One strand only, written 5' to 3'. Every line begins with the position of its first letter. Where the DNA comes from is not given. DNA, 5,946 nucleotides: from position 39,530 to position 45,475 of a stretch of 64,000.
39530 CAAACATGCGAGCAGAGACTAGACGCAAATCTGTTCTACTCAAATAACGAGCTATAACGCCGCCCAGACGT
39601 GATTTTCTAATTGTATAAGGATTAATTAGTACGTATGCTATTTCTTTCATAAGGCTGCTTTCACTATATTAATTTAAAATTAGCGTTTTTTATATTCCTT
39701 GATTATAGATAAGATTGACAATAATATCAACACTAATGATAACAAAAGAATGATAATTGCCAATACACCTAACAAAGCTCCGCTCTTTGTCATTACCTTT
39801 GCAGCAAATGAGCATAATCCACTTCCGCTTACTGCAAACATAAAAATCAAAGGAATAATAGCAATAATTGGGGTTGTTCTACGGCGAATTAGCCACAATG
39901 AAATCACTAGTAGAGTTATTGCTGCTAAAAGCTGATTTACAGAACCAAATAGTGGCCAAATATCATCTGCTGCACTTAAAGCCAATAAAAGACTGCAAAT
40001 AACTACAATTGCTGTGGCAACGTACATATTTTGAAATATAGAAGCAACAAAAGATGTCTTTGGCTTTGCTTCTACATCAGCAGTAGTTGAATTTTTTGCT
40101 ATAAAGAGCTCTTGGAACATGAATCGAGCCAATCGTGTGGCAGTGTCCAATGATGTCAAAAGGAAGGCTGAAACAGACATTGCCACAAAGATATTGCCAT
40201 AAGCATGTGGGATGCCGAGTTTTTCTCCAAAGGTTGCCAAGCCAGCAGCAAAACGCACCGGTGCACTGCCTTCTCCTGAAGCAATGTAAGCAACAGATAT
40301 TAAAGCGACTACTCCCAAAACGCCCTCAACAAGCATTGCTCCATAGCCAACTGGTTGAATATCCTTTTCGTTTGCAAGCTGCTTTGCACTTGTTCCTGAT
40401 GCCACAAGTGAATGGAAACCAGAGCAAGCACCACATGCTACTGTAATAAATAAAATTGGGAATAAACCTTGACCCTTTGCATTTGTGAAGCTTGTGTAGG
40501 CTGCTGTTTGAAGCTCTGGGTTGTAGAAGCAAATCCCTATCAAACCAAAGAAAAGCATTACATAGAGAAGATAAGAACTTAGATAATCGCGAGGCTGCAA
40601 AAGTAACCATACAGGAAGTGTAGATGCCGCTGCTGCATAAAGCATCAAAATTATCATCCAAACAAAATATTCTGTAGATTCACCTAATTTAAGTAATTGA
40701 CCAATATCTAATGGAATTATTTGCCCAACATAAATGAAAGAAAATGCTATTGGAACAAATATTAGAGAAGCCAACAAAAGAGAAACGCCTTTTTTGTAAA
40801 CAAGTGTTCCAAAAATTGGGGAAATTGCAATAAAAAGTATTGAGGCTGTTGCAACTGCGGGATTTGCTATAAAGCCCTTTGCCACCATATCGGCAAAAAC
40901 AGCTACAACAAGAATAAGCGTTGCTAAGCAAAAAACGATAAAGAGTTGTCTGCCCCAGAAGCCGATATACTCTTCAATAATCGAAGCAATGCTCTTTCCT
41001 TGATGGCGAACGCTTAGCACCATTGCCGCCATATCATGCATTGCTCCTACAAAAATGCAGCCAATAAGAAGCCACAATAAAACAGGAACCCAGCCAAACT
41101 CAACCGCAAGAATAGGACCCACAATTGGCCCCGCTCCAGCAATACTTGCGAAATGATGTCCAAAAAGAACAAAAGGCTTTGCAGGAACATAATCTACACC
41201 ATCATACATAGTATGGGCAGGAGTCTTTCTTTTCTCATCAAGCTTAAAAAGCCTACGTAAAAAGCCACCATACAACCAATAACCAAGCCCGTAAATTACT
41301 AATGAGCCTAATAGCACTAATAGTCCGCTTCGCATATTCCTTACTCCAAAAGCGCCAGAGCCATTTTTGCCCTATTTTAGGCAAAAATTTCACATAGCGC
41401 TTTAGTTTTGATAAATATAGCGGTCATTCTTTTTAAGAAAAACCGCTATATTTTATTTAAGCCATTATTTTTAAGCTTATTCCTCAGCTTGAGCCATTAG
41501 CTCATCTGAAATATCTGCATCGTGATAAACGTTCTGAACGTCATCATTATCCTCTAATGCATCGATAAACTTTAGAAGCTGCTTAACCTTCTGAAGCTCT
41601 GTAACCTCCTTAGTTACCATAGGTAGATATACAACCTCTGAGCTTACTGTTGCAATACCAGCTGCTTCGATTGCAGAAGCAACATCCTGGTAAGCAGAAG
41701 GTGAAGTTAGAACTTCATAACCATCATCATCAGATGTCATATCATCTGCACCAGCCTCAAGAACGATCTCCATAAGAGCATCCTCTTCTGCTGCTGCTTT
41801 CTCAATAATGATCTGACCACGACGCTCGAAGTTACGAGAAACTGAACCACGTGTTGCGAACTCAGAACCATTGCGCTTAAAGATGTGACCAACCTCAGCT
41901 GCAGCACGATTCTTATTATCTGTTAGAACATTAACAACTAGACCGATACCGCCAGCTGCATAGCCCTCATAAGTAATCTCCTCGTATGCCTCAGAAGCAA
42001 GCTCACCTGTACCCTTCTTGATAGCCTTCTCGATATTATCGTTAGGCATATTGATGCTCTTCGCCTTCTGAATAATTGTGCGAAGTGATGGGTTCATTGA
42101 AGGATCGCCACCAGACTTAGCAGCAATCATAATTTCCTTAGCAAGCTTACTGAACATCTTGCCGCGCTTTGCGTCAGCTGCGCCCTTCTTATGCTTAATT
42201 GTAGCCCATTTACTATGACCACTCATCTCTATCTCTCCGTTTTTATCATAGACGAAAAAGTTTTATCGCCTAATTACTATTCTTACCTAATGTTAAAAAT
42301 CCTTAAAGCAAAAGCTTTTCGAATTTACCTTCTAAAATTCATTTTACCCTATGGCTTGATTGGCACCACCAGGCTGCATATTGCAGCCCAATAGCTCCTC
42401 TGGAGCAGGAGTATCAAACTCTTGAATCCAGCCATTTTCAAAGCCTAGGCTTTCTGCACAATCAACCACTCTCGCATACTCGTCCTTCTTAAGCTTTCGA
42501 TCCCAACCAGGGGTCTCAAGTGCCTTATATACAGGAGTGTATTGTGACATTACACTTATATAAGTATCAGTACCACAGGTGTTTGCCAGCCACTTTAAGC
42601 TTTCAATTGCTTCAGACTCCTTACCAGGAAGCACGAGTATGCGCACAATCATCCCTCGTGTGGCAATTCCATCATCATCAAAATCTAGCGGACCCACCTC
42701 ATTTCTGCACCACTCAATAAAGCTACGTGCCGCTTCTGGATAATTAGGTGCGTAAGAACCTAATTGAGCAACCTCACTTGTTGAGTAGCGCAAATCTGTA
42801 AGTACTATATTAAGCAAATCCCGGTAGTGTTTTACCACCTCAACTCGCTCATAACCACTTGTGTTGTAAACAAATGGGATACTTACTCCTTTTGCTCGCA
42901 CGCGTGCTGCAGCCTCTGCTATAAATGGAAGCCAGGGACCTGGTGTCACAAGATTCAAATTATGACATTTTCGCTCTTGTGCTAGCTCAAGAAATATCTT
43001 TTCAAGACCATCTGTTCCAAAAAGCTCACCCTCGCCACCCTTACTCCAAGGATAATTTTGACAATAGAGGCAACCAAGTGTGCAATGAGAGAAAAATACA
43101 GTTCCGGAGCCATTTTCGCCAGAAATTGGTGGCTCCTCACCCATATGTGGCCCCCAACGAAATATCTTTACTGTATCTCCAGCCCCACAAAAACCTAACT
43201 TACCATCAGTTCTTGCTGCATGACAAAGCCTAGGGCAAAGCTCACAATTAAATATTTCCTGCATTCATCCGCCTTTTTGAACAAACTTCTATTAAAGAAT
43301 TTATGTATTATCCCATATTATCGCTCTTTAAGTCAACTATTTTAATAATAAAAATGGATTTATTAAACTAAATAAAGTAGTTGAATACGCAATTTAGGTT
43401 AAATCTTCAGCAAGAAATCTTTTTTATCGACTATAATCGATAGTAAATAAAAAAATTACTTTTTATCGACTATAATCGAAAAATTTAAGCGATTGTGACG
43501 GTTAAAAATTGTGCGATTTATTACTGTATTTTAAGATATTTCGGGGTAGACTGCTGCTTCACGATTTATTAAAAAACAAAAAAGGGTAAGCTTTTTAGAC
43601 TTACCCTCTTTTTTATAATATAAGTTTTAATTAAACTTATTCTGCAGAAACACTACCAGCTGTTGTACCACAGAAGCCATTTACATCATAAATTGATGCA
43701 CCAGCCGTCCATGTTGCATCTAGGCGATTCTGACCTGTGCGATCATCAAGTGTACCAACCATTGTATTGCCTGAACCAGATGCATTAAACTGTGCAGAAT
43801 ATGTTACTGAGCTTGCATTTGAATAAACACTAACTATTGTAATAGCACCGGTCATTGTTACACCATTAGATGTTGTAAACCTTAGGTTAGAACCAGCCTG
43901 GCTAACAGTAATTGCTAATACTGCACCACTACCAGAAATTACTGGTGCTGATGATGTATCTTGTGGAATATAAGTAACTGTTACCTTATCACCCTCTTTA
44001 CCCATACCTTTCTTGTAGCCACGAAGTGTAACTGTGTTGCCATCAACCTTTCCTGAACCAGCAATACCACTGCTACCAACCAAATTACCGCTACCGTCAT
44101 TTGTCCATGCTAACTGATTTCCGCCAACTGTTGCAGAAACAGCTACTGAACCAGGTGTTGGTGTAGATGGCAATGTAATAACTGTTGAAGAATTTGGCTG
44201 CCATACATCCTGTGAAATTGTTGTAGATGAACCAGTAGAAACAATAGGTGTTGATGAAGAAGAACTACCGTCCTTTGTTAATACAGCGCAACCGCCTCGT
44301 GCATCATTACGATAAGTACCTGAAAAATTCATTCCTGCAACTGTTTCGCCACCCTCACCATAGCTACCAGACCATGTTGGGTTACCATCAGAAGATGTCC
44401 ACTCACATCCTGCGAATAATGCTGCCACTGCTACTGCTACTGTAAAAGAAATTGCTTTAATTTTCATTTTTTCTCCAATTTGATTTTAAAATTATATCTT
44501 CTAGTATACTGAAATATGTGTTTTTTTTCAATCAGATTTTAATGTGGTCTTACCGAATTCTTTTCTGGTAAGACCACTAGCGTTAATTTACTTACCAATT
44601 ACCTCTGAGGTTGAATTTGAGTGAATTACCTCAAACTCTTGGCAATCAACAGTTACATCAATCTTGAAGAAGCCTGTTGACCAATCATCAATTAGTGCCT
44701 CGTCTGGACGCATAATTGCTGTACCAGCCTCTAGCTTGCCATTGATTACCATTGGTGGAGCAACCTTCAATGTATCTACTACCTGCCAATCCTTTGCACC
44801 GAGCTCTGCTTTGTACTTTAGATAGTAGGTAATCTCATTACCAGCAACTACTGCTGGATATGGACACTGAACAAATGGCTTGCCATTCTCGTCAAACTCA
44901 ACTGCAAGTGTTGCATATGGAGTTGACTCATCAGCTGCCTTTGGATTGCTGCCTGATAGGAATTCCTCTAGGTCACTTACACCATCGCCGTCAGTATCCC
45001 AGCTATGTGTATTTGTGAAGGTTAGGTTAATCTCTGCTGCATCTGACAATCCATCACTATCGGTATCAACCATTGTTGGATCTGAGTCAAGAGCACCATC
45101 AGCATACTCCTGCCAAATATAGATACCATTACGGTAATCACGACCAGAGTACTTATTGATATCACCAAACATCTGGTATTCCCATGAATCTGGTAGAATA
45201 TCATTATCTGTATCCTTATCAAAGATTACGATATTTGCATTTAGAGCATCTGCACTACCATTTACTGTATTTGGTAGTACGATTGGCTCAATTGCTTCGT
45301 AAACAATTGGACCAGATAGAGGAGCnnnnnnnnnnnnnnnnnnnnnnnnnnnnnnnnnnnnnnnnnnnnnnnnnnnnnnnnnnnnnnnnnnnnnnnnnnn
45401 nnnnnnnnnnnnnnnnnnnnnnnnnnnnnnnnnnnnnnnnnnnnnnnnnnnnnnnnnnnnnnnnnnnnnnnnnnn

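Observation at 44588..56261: Surface-protein cluster: 2945-aa giant PKD/LamG/TSP3-repeat protein with lipoprotein, secreted coiled-coil protein, NHL beta-propeller and XRE/zinc-ribbon regulator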

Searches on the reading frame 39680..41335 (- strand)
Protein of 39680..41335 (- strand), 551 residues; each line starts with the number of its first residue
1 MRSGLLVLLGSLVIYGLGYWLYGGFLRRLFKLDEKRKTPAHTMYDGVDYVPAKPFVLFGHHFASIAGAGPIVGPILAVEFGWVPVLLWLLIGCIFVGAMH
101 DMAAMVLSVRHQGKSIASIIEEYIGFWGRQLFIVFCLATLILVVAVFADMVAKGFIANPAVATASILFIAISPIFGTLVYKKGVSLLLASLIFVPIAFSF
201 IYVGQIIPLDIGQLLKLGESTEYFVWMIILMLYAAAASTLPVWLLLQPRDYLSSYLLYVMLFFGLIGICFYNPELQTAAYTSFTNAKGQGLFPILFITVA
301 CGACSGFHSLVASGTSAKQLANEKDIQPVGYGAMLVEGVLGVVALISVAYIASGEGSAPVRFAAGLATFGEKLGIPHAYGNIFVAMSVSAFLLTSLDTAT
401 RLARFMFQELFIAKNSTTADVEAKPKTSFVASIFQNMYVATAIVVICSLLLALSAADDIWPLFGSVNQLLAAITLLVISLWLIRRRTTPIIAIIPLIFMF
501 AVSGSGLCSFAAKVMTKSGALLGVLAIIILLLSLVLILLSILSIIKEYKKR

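Call 7: search_protein_families(library=pfam, proteins=[window:39680-41335:-], max_evalue=0.01)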
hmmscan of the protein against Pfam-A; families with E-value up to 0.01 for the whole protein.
window:39680-41335:- (551 aa): 1 family
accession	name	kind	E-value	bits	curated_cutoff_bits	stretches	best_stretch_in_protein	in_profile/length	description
PF02554.20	CstA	-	7e-149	497.5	27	2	4-354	2-357/560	Carbon starvation protein CstA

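Call 8: search_protein_families(library=ncbifam, proteins=[window:39680-41335:-], max_evalue=0.01)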
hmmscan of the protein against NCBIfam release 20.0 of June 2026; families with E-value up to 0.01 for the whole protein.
window:39680-41335:- (551 aa): 1 family
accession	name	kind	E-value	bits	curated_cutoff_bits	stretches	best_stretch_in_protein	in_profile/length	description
NF011590.0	PRK15015.1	equivalog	9.3e-71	239.2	1188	2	5-354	35-388/701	pyruvate/proton symporter CstA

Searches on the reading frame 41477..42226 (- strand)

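Call 7: search_protein_families(library=pfam, proteins=[window:41477-42226:-], max_evalue=0.01)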
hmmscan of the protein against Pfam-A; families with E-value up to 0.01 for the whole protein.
window:41477-42226:- (249 aa): 2 families
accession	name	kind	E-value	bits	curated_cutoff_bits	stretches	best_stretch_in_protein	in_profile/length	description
PF01709.26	Transcrip_reg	-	3.3e-52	176.9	27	1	81-236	1-159/160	TACO1/YebC second and third domain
PF20772.2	TACO1_YebC_N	-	4.6e-34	117.1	36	1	5-75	1-73/73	TACO1/YebC protein N-terminal domain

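Call 8: search_protein_families(library=ncbifam, proteins=[window:41477-42226:-], max_evalue=0.01)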
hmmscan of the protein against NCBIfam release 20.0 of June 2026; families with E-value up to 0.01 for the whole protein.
window:41477-42226:- (249 aa): 3 families
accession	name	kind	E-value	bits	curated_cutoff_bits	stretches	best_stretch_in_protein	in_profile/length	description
NF001030.0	PRK00110.1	equivalog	7.3e-97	323.8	243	1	1-247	1-244/245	YebC/PmpR family DNA-binding transcriptional regulator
TIGR01033.1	TIGR01033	subfamily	9.4e-87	290.7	208.75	1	1-237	1-237/238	YebC/PmpR family DNA-binding transcriptional regulator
NF009044.0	PRK12378.1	subfamily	1.6e-73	247.3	196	1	6-238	4-237/239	YebC/PmpR family DNA-binding transcriptional regulator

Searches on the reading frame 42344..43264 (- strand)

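Call 7: search_protein_families(library=pfam, proteins=[window:42344-43264:-], max_evalue=0.01)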
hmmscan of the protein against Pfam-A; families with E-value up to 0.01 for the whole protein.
window:42344-43264:- (306 aa): 2 families
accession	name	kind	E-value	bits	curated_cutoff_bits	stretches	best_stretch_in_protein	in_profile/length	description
PF04055.27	Radical_SAM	-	0.00017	22.3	29.5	1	57-189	3-139/166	Radical SAM superfamily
PF13353.11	Fer4_12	-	0.00058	20.6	22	1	53-151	7-106/137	4Fe-4S single cluster domain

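Call 8: search_protein_families(library=ncbifam, proteins=[window:42344-43264:-], max_evalue=0.01)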
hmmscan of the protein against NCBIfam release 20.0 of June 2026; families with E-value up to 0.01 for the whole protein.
window:42344-43264:- (306 aa): 2 families
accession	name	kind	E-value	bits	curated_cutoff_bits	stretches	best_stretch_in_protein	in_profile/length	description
TIGR04337.1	AmmeMemoSam_rS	hypoth_equivalog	6.5e-06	25.2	220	1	5-158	12-176/349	AmmeMemoRadiSam system radical SAM enzyme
TIGR02495.1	NrdG2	equivalog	0.001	18.4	131.15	1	53-168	18-131/193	anaerobic ribonucleoside-triphosphate reductase activating protein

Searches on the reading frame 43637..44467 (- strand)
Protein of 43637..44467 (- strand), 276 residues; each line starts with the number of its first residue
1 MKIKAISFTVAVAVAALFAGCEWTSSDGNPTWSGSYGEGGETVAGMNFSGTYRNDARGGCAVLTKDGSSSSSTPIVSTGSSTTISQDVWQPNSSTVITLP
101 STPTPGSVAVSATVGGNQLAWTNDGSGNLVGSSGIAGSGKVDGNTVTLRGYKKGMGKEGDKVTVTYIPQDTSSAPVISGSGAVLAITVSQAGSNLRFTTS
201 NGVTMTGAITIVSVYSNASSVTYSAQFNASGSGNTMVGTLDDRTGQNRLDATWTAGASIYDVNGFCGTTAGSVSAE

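Call 5: search_protein_families(library=pfam, proteins=[window:43637-44467:-], max_evalue=0.1)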
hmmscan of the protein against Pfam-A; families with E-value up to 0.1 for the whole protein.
window:43637-44467:- (276 aa): 1 family
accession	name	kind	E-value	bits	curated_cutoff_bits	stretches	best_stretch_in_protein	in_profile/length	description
PF20611.3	DUF6801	-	0.098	13.2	26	0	132-211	56-133/161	Family of unknown function (DUF6801)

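Call 6: search_protein_families(library=ncbifam, proteins=[window:43637-44467:-], max_evalue=0.1)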
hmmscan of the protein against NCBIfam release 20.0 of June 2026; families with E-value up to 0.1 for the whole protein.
window:43637-44467:- (276 aa): 1 family
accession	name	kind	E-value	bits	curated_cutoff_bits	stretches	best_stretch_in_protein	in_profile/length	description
NF040942.2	hypo_ExtJ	equivalog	0.037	14.4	52.5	0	140-166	32-60/77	selenite/tellurite reduction operon protein ExtJ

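Call 31: search_solved_structures(query=window:43637-44467:-, max_evalue=1)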
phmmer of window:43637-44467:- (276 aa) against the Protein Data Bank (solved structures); distinct sequences matched with E-value up to 1: 4.
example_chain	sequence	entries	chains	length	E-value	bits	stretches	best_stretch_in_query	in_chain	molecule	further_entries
1for_L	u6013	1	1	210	0.03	17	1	151-258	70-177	IGG2A-KAPPA 17-IA FAB (LIGHT CHAIN)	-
5mhe_L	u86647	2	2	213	0.038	16.6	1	161-258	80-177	Fab-fragment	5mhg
4wcy_L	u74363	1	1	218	0.28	13.7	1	163-258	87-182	AZ130 Light chain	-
7xto_A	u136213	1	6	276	0.5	12.9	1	87-123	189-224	soil bacterial derived chlorinase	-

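Call 32: find_homologous_proteins(query=window:43637-44467:-, max_evalue=0.001)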
Query window:43637-44467:- (276 aa): 58 proteins with E <= 0.001 among 8000 candidates.
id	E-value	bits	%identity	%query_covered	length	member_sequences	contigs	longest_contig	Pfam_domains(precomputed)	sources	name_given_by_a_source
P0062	3.8e-163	559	97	100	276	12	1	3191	-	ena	-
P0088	5.3e-147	506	89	98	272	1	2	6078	-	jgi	jgi:hypothetical protein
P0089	1.9e-137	475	82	99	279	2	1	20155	-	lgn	-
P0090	2.2e-129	448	79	99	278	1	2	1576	-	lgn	-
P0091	8.2e-129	447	78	99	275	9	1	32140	-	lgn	-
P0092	1.6e-125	436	76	100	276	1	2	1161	-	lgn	-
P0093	8.3e-120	417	75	100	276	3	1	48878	-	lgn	-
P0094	4.5e-114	398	72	96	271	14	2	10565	-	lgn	-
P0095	5.0e-104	365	67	100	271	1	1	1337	-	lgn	-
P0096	9.3e-79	283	50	99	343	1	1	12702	-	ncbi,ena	-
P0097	1.7e-77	278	49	100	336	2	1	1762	-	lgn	-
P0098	9.7e-52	194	56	37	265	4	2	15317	-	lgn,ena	-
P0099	1.4e-33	134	43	99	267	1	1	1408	-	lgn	-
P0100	7.3e-23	99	35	97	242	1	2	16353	-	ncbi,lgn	-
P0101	1.6e-22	98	36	94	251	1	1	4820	-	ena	-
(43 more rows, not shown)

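Call 40: predict_structure(alignment_id=A1)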
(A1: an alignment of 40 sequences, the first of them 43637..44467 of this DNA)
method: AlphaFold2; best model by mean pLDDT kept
length: 276 residues; sequences in the alignment: 40
mean_pLDDT: 78.5   pTM: 0.52
mean pLDDT of the five models: 78.5, 77.0, 76.5, 74.3, 74.3
residues with pLDDT >= 90: 117; 70-90: 92; 50-70: 15; < 50: 52
segments of 3 or more residues with pLDDT < 50: 1-26, 70-79, 172-180, 270-276
pLDDT, mean of each block of 10 residues (from residue 1): 38 39 53 90 90 79 71 39 90 91 88 88 89 88 93 87 86 42 86 94 93 89 95 94 90 87 78 35
secondary structure, 60 per line:
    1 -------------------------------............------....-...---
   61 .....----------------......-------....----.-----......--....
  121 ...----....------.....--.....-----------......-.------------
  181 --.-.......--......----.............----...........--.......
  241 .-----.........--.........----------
elements in order: E32-35 H36-43 E50-53 E61-65 E82-87 E95-98 E109-114 E117-123 E128-131 E138-142 E145-149 E161-166 E185-191 E194-199 E204-216 E221-231 E234-241 E247-255 E258-266

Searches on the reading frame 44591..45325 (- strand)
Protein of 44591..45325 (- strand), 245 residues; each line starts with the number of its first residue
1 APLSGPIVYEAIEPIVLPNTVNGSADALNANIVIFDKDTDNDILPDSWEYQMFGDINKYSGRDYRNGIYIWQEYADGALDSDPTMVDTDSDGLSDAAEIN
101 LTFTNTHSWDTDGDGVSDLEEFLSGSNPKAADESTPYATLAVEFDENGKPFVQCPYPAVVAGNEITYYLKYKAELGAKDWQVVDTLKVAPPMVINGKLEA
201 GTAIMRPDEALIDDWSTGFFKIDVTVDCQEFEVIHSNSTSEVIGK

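Call 15: search_protein_families(library=pfam, proteins=[window:44591-45325:-], max_evalue=1)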
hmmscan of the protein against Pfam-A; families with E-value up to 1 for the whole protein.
window:44591-45325:- (245 aa): 2 families
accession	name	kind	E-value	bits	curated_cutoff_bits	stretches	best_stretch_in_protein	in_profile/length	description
PF18884.5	TSP3_bac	-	2.3e-08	34.1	25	2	110-129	1-20/22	Bacterial TSP3 repeat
PF03495.19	Binary_toxB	-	0.017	15.8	25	0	38-100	2-61/78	Clostridial binary toxin B/anthrax toxin PA Ca-binding domain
